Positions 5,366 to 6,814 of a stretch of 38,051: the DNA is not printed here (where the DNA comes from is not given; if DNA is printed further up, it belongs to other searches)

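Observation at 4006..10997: Nine-ORF translationally coupled operon with two carrier-protein modules, an uncharacterised sugar-transfer-associated ATP-grasp, a NeuD/PglD acyltransferase and a MATE/MOP exporter: candidate undescribed envelope-glycan acyl/aminoacyl decoration system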

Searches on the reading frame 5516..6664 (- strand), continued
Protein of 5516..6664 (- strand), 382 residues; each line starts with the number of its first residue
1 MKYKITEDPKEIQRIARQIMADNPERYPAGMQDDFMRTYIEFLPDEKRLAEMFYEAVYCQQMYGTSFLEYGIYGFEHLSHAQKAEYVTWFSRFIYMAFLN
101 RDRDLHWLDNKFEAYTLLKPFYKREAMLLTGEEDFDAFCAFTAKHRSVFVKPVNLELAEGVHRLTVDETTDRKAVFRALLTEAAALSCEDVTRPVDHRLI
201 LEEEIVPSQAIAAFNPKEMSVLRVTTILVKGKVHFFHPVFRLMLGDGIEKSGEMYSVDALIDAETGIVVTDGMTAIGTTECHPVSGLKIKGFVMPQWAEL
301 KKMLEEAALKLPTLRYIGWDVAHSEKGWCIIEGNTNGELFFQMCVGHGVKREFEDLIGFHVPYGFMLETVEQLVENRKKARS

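Call 25: search_protein_families(library=pfam, proteins=[L005:5936-7168:+, L005:7701-8114:+, L005:8180-8875:+, L005:8961-9671:+, L005:9668-10597:+, L005:10617-11579:+, L005:11747-12847:+, L004:7666-8529:-, L004:5297-6598:+, L004:3686-5065:+], max_evalue=0.001)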
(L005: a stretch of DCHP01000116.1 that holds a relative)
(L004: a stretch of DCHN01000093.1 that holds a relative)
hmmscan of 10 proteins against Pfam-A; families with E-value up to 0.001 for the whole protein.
L005:5936-7168:+ (410 aa): 1 family
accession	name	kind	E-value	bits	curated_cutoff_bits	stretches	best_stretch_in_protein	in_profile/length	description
PF01554.23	MatE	-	1e-16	61.5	24.9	1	24-182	3-160/161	MatE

L005:7701-8114:+ (137 aa): 0 families

L005:8180-8875:+ (231 aa): 4 families
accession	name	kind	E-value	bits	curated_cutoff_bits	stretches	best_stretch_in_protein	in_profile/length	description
PF00293.34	NUDIX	-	2e-21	76.9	21.1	1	15-139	3-133/134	NUDIX domain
PF21906.2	NrtR_WHD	-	7.2e-21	74.5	27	1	154-214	1-61/61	NrtR DNA-binding winged helix domain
PF19368.5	AraR_C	-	1.2e-11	45.2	23.8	1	151-226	2-78/82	AraR C-terminal winged HTH domain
PF22327.2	Nudt16-like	-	0.00046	20.6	27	1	43-80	32-72/161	U8 snoRNA-decapping enzyme-like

L005:8961-9671:+ (236 aa): 0 families

L005:9668-10597:+ (309 aa): 0 families

L005:10617-11579:+ (320 aa): 1 family
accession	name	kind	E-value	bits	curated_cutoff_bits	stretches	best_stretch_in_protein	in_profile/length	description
PF03747.19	ADP_ribosyl_GH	-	6.6e-34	118.3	26.2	1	1-235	3-281/287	ADP-ribosylglycohydrolase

L005:11747-12847:+ (366 aa): 1 family
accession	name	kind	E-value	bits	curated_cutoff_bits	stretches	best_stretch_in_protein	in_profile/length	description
PF12708.12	Pect-lyase_RHGA_epim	-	3e-10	40.7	27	1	54-242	9-202/213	Rhamnogalacturonase A/epimerase, pectate lyase-like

L004:7666-8529:- (287 aa): 0 families

L004:5297-6598:+ (433 aa): 1 family
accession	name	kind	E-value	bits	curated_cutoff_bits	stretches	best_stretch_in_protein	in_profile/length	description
PF14907.12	NTP_transf_5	-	3.9e-30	105.7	31.2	1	81-332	3-249/249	Uncharacterised nucleotidyltransferase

L004:3686-5065:+ (459 aa): 2 families
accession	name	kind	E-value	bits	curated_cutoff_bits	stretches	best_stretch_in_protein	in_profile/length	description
PF13635.12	DUF4143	-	7.5e-23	81.5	28.1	1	235-412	2-160/160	Domain of unknown function (DUF4143)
PF13173.12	AAA_14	-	4.6e-22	78.8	27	1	21-155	3-129/129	AAA domain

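Call 27: search_solved_structures(query=window:5516-6664:-, max_evalue=1, show_alignments=2)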
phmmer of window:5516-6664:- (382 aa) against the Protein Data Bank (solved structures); distinct sequences matched with E-value up to 1: 0.

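Call 55: search_solved_structures(query=L002:15121-16578:+, max_evalue=1e-10, show_alignments=1)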
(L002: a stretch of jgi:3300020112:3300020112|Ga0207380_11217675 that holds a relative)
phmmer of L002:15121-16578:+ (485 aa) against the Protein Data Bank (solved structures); distinct sequences matched with E-value up to 1e-10: 167 (the best 60 are shown).
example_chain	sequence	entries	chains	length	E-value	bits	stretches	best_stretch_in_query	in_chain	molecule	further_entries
3a9u_A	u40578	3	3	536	2.6e-41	145.1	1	89-485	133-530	4-coumarate--CoA ligase | 4-coumarate:CoA ligase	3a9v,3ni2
6mfy_A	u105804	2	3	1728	4.5e-40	141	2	4-484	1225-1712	Linear gramicidin synthase subunit A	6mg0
6mfz_A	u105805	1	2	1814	5.3e-40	140.8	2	4-484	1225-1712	Linear gramicidin synthase subunit A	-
9be3_A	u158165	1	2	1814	5.3e-40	140.8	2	4-484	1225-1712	Linear gramicidin synthase subunit A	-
9be4_A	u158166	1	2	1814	5.3e-40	140.8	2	4-484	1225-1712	Linear gramicidin synthase subunit A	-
9meh_A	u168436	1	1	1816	5.4e-40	140.7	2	4-484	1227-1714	Linear gramicidin synthase subunit A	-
5bsw_A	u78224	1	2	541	4.8e-39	137.6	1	140-484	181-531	4-coumarate--CoA ligase 2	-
5bsm_A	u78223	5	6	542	6.1e-39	137.3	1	140-484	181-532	4-coumarate--CoA ligase 2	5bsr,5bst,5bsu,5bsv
5u95_A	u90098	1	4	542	4.2e-38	134.5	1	140-484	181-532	4-coumarate--CoA ligase 2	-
3tsy_A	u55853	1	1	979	1.3e-35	126.2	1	112-484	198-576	Fusion Protein 4-coumarate--CoA ligase 1, Resveratrol synthase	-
8r2q_A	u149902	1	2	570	4.9e-35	124.4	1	139-483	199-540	Probable fatty-acid-CoA ligase FadD5 (Fatty-acid-CoA synthetase) (Fatty-acid-CoA synthase)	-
5x8f_A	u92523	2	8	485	6.3e-35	124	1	14-485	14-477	2-succinylbenzoate--CoA ligase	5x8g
5buq_A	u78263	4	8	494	1.2e-34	123.1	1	14-485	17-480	2-succinylbenzoate--CoA ligase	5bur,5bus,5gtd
8wev_A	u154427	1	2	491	3.7e-34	121.5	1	15-481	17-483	Feruloyl-CoA Synthetase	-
8weu_A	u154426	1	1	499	4e-34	121.4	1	15-481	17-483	Fatty-acyl-CoA synthase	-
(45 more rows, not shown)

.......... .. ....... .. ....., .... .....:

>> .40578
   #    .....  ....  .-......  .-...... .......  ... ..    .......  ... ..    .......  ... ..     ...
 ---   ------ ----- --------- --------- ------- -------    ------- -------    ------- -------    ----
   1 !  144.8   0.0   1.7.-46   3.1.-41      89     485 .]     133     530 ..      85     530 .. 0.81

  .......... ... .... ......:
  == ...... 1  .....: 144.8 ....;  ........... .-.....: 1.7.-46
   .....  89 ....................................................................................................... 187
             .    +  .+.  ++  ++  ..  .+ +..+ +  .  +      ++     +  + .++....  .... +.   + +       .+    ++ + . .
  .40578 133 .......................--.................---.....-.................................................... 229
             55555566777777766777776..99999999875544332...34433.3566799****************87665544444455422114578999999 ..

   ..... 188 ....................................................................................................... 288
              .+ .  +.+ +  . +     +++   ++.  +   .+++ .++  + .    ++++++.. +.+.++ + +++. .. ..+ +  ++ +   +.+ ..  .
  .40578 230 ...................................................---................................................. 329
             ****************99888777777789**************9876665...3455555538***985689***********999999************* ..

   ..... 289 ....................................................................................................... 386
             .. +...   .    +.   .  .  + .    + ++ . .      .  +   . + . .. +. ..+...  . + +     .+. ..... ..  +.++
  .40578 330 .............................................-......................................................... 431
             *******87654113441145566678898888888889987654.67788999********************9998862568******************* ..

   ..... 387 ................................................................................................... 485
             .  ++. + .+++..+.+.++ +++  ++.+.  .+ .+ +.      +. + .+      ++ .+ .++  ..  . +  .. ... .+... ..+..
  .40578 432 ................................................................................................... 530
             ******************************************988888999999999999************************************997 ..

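Call 57: predict_structure(alignment_id=A1)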
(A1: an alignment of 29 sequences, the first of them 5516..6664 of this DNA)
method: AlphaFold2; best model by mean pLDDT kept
length: 382 residues; sequences in the alignment: 29
mean_pLDDT: 89.3   pTM: 0.87
mean pLDDT of the five models: 89.3, 89.2, 88.3, 87.5, 87.2
residues with pLDDT >= 90: 252; 70-90: 101; 50-70: 28; < 50: 1
segments of 3 or more residues with pLDDT < 50: none
pLDDT, mean of each block of 10 residues (from residue 1): 83 95 88 88 87 94 88 90 90 90 92 95 96 97 95 84 92 97 87 86 92 83 95 96 80 83 97 89 92 97 98 96 94 86 92 94 64 61 47
secondary structure, 60 per line:
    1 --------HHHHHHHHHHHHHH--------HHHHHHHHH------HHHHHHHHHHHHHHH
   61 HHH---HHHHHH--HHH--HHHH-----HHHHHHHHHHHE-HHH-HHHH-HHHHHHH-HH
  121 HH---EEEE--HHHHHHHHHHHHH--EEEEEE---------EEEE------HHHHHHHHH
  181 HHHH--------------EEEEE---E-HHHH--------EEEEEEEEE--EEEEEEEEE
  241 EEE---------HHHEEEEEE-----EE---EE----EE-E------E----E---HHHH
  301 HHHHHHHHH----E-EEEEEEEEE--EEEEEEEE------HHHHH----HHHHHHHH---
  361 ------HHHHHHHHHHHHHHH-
elements in order: H9-22 H31-39 H46-63 H67-72 H80-83 H89-99 H106-109 H111-117 H119-122 E126-129 H132-144 E147-152 E162-165 H172-184 E199-203 H209-212 E221-229 E232-243 E256-261 H297-309 E316-324 E327-334 H341-345 H350-357 H367-381

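Call 63: fold_search(model_id=the predicted structure, library=pdb)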
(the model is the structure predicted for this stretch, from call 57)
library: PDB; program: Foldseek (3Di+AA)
matches with E <= 10: 816; with E <= 0.001: 355
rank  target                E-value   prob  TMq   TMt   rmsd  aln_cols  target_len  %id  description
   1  6dgi_A                5.8e-08  1.00  0.41  0.46   6.6       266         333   14  The crystal structure of D-alanyl-alanine synthetase A from Vibrio cholerae O1 biovar eltor str. N16961 (released 2018-05-30)
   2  6dgi_B                2.0e-07  1.00  0.38  0.43   5.3       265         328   13  The crystal structure of D-alanyl-alanine synthetase A from Vibrio cholerae O1 biovar eltor str. N16961 (released 2018-05-30)
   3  5k2m_A                5.1e-07  1.00  0.39  0.53   5.9       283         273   15  Bifunctional LysX/ArgX from Thermococcus kodakarensis with LysW-gamma-AAA (released 2016-09-07)
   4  5k2m_H                6.7e-07  1.00  0.38  0.52   6.4       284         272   13  Bifunctional LysX/ArgX from Thermococcus kodakarensis with LysW-gamma-AAA (released 2016-09-07)
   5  5k2m_D                8.3e-07  1.00  0.41  0.56   5.4       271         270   13  Bifunctional LysX/ArgX from Thermococcus kodakarensis with LysW-gamma-AAA (released 2016-09-07)
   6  7u9k_B                9.7e-07  1.00  0.39  0.44   6.4       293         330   12  Staphylococcus aureus D-alanine-D-alanine ligase in complex with ATP, D-ala-D-ala, Mg2+ and K+ (released 2023-03-15)
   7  3vpb_B                1.1e-06  1.00  0.41  0.54   4.5       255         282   11  ArgX from Sulfolobus tokodaii complexed with LysW/Glu/ADP/Mg/Zn/Sulfate (released 2013-02-27)
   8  8ynd_B                1.3e-06  1.00  0.42  0.39   5.5       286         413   11  ATP-grasp peptide ligase from Streptomyces (released 2025-02-19)
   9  1ehi_A                1.4e-06  1.00  0.39  0.41   7.8       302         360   14  D-ALANINE:D-LACTATE LIGASE (LMDDL2) OF VANCOMYCIN-RESISTANT LEUCONOSTOC MESENTEROIDES (released 2000-05-23)
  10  3vpb_A                1.7e-06  1.00  0.42  0.55   4.3       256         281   12  ArgX from Sulfolobus tokodaii complexed with LysW/Glu/ADP/Mg/Zn/Sulfate (released 2013-02-27)
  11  6jil_A                2.0e-06  1.00  0.37  0.46   8.0       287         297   13  Crystal structure of D-cycloserine synthetase DcsG (released 2019-12-18)
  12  3vpd_A                2.1e-06  1.00  0.40  0.53   4.0       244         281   14  LysX from Thermus thermophilus complexed with AMP-PNP (released 2013-02-27)
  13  8fff                  2.2e-06  1.00  0.38  0.41   6.8       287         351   12  Crystal structure of Staphylococcus aureus D-alanine D-alanine ligase enzyme in complex with acetate (released 2024-05-08)
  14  3i12_D                2.3e-06  1.00  0.41  0.43   6.7       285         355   14  The crystal structure of the D-alanyl-alanine synthetase A from Salmonella enterica subsp. enterica serovar Typhimuriu (released 2009-08-18)
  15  8ynq_B                2.7e-06  1.00  0.41  0.39   5.7       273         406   12  ATP-grasp peptide ligase from Streptomyces (released 2025-02-19)
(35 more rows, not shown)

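Call 83: search_protein_families(library=pfam, proteins=[L001:2447-3697:+, L005:3226-4485:+, L002:12334-13617:+, L002:11131-12072:+], max_evalue=0.01)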
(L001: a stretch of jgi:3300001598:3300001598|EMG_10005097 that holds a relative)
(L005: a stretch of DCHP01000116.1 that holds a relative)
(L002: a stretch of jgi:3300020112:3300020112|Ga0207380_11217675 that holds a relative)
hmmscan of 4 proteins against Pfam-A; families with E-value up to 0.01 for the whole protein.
L001:2447-3697:+ (416 aa): 2 families
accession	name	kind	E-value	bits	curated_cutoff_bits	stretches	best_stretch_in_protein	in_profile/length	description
PF16822.11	ALGX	-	0.00014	22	26.5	1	142-248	28-135/268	SGNH hydrolase-like domain, acetyltransferase AlgX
PF14286.12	DHHW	-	0.0018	18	25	1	207-369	225-377/385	DHHW protein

L005:3226-4485:+ (419 aa): 2 families
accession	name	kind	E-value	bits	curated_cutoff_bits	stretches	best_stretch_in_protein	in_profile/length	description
PF14286.12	DHHW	-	1.6e-06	28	25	1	220-374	233-379/385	DHHW protein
PF16822.11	ALGX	-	5.7e-06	26.6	26.5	1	141-278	24-160/268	SGNH hydrolase-like domain, acetyltransferase AlgX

L002:12334-13617:+ (427 aa): 2 families
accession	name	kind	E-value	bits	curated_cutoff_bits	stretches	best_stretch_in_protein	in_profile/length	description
PF14286.12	DHHW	-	1e-07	32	25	1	216-380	223-377/385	DHHW protein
PF16822.11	ALGX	-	8.5e-07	29.3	26.5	1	149-257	24-133/268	SGNH hydrolase-like domain, acetyltransferase AlgX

L002:11131-12072:+ (313 aa): 1 family
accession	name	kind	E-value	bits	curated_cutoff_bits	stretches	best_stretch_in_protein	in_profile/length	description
PF00892.27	EamA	-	0.00059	20.6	28.2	1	171-305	2-131/135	EamA-like transporter family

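Call 87: search_protein_representatives(alignment_id=A1)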
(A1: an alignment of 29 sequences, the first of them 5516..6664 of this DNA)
Query: 29 sequences, 380 profile positions. Proteins with E-value up to 0.001 (for the whole library): 11404; up to 1e-10: 7374; up to 1e-30: 1632. The best 150 are listed.
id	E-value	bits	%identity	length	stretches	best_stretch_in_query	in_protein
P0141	1.9e-165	566.7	-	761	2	6-364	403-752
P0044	2.2e-163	559.9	-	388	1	3-379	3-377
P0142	3.6e-147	506.5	-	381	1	2-376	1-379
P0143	5.6e-138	476.3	-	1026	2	6-378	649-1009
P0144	3.7e-135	467.0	-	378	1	6-370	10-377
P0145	5.7e-130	449.9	-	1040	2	30-372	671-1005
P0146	5.5e-124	430.2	-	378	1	3-371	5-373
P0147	6.3e-124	430.0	-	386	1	2-374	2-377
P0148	1.2e-122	425.8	-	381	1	2-375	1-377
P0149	6.9e-122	423.3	-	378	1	2-369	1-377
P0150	2.2e-119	415.0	-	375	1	2-370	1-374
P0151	9.3e-119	413.0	-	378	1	4-370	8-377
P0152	1.5e-118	412.3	-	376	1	3-370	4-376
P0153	3.0e-118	411.3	-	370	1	1-370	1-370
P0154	5.4e-118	410.5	-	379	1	2-370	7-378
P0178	1.9e-94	333.0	-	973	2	45-358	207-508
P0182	5.9e-86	305.0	-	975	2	30-362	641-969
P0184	5.6e-84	298.5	-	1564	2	32-359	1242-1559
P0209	5.3e-73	262.4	-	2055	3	68-351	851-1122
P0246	3.6e-69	249.8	-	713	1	39-362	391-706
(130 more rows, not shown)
